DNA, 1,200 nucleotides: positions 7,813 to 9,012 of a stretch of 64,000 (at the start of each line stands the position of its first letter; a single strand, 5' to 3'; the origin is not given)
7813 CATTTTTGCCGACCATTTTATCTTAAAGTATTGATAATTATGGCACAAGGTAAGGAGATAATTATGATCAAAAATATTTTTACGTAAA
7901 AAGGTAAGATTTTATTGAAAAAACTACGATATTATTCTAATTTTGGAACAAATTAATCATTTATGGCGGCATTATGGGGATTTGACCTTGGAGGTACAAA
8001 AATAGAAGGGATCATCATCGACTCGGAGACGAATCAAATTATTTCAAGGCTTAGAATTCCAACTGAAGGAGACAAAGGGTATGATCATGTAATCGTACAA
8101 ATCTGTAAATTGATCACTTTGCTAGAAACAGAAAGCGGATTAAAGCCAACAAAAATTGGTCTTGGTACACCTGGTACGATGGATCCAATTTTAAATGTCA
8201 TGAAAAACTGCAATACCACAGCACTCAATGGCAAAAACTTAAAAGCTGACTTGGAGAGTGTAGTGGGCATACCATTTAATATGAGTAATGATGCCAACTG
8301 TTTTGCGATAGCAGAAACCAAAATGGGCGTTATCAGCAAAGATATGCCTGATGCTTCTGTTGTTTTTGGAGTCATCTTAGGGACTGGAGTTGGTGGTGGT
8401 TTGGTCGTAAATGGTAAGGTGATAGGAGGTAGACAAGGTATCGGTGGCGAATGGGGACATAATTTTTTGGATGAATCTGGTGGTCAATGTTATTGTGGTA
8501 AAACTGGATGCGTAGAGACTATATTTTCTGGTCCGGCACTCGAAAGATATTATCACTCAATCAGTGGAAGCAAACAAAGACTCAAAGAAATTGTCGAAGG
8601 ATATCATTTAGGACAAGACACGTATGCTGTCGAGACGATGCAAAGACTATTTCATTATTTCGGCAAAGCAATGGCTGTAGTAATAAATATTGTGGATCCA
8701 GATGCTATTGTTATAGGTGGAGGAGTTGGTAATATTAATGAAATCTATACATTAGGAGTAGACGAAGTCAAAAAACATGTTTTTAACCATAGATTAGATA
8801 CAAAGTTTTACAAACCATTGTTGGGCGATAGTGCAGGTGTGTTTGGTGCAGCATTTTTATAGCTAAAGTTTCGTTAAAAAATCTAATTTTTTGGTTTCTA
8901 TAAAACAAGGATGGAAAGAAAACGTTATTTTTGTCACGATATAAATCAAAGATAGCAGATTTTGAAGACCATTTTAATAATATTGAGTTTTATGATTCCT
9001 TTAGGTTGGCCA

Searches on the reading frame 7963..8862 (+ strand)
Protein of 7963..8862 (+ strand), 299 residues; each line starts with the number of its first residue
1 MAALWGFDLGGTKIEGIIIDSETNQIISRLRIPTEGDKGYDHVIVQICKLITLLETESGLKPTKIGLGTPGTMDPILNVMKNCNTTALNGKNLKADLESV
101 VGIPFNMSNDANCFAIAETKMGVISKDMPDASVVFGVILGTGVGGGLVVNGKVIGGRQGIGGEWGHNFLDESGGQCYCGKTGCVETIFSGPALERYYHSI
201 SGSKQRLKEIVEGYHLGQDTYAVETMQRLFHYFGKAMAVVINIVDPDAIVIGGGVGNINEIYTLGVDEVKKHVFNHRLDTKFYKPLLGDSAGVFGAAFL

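Call 17: find_encoding_contigs(protein=window:7963-8862:+, flank=10000, max_places=1)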
Protein window:7963-8862:+ (299 aa): 6 contigs read that carry it; 1 place shown.
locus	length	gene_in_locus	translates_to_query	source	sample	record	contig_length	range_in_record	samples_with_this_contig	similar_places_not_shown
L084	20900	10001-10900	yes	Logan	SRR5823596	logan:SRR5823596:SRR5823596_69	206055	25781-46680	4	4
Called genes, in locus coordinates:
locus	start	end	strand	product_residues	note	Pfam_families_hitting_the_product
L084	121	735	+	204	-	PF06078:DUF937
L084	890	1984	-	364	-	PF13398:Peptidase_M50B (weak), PF02163:Peptidase_M50, PF00571:CBS (weak)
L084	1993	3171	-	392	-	PF02771:Acyl-CoA_dh_N, PF02770:Acyl-CoA_dh_M, PF00441:Acyl-CoA_dh_1, PF08028:Acyl-CoA_dh_2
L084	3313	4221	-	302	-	PF01464:SLT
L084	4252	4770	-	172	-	PF10652:DUF2480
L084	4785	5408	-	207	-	PF04079:SMC_ScpB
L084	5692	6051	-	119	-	-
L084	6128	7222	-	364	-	PF00970:FAD_binding_6, PF00175:NAD_binding_1, PF00111:Fer2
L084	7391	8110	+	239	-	PF00535:Glycos_transf_2, PF10111:Glyco_tranf_2_2 (weak), PF13641:Glyco_tranf_2_3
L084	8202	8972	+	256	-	PF03309:Pan_kinase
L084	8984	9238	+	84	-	PF07308:DUF1456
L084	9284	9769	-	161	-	-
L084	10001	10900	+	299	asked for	PF00480:ROK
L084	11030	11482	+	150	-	PF00188:CAP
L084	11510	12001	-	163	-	PF25984:BSH_YknX (faint), PF25919:BSH_CusB (faint), PF00364:Biotin_lipoyl, PF25917:BSH_RND (weak)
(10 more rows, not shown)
